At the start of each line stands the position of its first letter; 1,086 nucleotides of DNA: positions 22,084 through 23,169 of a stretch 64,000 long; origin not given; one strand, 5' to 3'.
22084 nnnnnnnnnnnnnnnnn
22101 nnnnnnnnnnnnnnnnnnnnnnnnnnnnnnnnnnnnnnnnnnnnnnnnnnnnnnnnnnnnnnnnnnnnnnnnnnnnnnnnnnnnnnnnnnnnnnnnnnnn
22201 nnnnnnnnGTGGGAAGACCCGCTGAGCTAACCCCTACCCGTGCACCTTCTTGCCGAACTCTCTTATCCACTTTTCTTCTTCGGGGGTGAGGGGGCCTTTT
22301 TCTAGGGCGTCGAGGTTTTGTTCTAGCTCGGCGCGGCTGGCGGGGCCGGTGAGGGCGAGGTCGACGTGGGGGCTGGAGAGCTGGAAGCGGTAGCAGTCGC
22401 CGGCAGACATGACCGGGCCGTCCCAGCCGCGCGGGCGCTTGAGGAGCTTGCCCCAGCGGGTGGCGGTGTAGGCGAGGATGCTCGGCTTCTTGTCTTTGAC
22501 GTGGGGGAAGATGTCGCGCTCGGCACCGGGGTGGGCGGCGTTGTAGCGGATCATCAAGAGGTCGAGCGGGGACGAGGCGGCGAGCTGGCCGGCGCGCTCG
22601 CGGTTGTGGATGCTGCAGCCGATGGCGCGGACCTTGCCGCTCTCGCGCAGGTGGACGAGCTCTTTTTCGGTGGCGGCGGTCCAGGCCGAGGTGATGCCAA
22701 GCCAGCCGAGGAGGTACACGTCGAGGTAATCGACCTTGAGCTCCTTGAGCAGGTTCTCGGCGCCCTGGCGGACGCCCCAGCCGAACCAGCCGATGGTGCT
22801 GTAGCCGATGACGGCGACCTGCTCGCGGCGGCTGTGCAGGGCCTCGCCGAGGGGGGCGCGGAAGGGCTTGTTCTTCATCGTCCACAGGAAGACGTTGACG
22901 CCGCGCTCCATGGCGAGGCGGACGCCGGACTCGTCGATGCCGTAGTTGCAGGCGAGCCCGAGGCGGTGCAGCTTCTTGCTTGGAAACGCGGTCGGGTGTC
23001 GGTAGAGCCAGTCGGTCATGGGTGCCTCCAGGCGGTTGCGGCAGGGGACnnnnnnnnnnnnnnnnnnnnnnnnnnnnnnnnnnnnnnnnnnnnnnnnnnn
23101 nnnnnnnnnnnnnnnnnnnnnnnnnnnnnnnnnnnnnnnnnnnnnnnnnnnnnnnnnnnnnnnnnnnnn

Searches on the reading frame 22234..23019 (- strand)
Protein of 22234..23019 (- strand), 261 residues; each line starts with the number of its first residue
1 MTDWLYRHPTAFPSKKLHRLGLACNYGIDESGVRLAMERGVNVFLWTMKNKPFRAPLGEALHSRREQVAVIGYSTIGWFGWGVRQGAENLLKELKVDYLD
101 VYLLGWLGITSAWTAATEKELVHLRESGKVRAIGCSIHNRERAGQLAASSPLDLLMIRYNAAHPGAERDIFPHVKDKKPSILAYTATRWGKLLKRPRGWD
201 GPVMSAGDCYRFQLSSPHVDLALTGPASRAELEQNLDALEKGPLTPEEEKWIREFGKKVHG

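Call 31: find_encoding_contigs(protein=window:22234-23019:-, flank=6000, max_places=10)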
Protein window:22234-23019:- (261 aa): 16 contigs read that carry it; 10 places shown.
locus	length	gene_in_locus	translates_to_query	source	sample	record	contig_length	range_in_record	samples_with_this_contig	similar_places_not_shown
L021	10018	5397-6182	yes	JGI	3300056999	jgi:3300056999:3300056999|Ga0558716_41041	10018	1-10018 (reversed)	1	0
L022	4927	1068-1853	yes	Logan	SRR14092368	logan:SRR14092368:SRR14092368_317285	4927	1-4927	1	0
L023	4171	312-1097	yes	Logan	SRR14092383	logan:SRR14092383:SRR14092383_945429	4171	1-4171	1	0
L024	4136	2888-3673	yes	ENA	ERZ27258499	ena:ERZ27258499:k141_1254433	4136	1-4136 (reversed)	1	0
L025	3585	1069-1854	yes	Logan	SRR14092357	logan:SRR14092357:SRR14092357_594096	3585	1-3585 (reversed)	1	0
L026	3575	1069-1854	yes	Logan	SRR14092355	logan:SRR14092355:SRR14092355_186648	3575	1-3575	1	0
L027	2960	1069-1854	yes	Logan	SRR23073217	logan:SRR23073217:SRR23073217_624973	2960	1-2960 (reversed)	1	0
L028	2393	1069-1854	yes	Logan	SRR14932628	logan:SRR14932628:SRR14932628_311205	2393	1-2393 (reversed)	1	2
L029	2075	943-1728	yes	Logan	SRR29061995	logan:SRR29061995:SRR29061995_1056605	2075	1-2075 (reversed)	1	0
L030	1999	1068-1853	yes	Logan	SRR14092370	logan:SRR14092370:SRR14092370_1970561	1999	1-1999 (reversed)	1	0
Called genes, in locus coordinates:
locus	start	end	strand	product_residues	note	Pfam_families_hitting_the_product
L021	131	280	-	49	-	-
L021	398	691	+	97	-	-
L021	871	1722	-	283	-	PF21688:FAD-depend_C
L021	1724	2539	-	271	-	PF01494:FAD_binding_3 (weak)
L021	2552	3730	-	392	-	PF02089:Palm_thioest (weak)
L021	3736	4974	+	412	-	PF00069:Pkinase, PF07714:PK_Tyr_Ser-Thr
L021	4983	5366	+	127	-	-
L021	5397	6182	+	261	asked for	PF00248:Aldo_ket_red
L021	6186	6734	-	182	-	-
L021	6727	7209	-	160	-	-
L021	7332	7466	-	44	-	-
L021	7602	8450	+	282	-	-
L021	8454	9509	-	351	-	-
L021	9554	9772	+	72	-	-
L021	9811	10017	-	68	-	?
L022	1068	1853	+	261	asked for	PF00248:Aldo_ket_red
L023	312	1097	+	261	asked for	PF00248:Aldo_ket_red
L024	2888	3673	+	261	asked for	PF00248:Aldo_ket_red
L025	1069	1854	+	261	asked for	PF00248:Aldo_ket_red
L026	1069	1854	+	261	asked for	PF00248:Aldo_ket_red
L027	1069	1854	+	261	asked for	PF00248:Aldo_ket_red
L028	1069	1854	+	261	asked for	PF00248:Aldo_ket_red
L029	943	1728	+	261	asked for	PF00248:Aldo_ket_red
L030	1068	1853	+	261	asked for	PF00248:Aldo_ket_red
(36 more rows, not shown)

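Call 45: search_protein_families(library=padloc, proteins=[L021:6186-6734:-, L021:6727-7209:-, L021:8454-9509:-, L021:9554-9772:+, L021:9811-10017:-, L021:4983-5366:+], max_evalue=0.01)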
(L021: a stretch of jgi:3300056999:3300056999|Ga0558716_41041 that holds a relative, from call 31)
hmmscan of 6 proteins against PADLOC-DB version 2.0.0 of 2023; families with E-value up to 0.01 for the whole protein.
L021:6186-6734:- (182 aa): 0 families

L021:6727-7209:- (160 aa): 0 families

L021:8454-9509:- (351 aa): 50 families (the best 25 are shown)
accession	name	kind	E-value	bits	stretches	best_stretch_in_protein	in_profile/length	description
PDLC00339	PtuB1|PtuB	-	7.2e-44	148.5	1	37-228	50-235/261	Unknown function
PDLC00292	PtuA1|PtuA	-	1.3e-33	114.4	1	1-185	1-184/726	AAA ATPase domain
PDLC00328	PtuB1|PtuB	-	1.8e-33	114.4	2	8-111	10-117/295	Unknown function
PDLC00319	PtuB1|PtuB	-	8.5e-29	99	1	29-153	44-186/310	Unknown function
PDLC00288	PtuA1|PtuA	-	1.6e-27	94.5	1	41-156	54-169/733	AAA ATPase domain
PDLC00329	PtuB1|PtuB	-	2.1e-26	91.1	2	22-110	32-119/331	Unknown function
PDLC00330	PtuB1|PtuB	-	2.4e-24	84.6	1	24-152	25-159/271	Unknown function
PDLC00343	PtuB1|PtuB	-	5.1e-23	80.1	1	40-153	52-171/283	Unknown function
PDLC00316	PtuB1|PtuB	-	6.9e-23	79.7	1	38-124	40-133/301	Unknown function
PDLC00337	PtuB1|PtuB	-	1.1e-20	72.4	1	1-190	1-159/216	Unknown function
PDLC00333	PtuB1|PtuB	-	2.9e-19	67.7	1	40-147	49-155/272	Unknown function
PDLC00327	PtuB1|PtuB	-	4.6e-17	60.3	1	33-318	39-326/391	Unknown function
PDLC00342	PtuB1|PtuB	-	5.4e-17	60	1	1-113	1-97/247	Unknown function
PDLC00315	PtuB1|PtuB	-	3.7e-13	47.8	1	23-115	2-79/227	Unknown function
PDLC00317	PtuB1|PtuB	-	1e-11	43.2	1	50-186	58-159/244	Unknown function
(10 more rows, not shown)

L021:9554-9772:+ (72 aa): 0 families

L021:9811-10017:- (68 aa): 46 families (the best 25 are shown)
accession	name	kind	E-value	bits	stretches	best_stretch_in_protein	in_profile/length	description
PDLC00295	PtuA1|PtuA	-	2.1e-10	38.3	1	11-40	285-314/451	AAA ATPase domain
PDLC00278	PtuA1|PtuA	-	5.3e-10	37.2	1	12-36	283-307/436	AAA ATPase domain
PDLC00271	PtuA1|PtuA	-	7.7e-10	36.9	1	12-37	274-299/421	AAA ATPase domain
PDLC00267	PtuA1|PtuA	-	9.8e-10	36.1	1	14-36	283-305/438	AAA ATPase domain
PDLC00275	PtuA1|PtuA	-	1.1e-09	36.1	1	14-37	205-228/348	AAA ATPase domain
PDLC00305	PtuA1|PtuA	-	4e-09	34.3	1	8-41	236-269/392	AAA ATPase domain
PDLC00301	PtuA1|PtuA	-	4.1e-09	33.9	1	14-37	279-302/429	AAA ATPase domain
PDLC00310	PtuA1|PtuA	-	5.4e-09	33.6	1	12-41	286-316/443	AAA ATPase domain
PDLC02913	ATPase_I-A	-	8.3e-09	33.1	1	12-36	359-383/508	-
PDLC00277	PtuA1|PtuA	-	1.2e-08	32.6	1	14-37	282-305/423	AAA ATPase domain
PDLC00299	PtuA1|PtuA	-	2e-08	31.6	1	13-36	374-397/535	AAA ATPase domain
PDLC00286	PtuA1|PtuA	-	2.1e-08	31.8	1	12-37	143-168/289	AAA ATPase domain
PDLC00304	PtuA1|PtuA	-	2.6e-08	31.5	1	17-37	289-309/444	AAA ATPase domain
PDLC00298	PtuA1|PtuA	-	2.6e-08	31.3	1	15-36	280-301/423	AAA ATPase domain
PDLC00284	PtuA1|PtuA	-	2.6e-08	31.2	1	13-36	388-411/545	AAA ATPase domain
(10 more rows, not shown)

L021:4983-5366:+ (127 aa): 0 families

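Call 46: search_protein_families(library=pfam, proteins=[L021:6186-6734:-, L021:6727-7209:-, L021:8454-9509:-, L021:9554-9772:+, L021:9811-10017:-], max_evalue=0.01)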
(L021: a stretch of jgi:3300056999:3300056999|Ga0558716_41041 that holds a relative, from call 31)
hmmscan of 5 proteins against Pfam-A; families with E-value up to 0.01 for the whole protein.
L021:6186-6734:- (182 aa): 0 families

L021:6727-7209:- (160 aa): 0 families

L021:8454-9509:- (351 aa): 0 families

L021:9554-9772:+ (72 aa): 0 families

L021:9811-10017:- (68 aa): 1 family
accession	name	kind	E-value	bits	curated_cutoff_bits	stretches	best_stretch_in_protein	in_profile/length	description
PF13304.12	AAA_21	-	3.8e-05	24.3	27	1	14-38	259-280/304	AAA domain, putative AbiEii toxin, Type IV TA system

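Call 84: search_protein_families(library=ncbifam, proteins=[L021:6186-6734:-, L021:6727-7209:-], max_evalue=0.01)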
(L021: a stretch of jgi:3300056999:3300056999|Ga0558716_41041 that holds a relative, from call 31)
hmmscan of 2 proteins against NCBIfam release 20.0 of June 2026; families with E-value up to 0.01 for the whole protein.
L021:6186-6734:- (182 aa): 0 families

L021:6727-7209:- (160 aa): 0 families
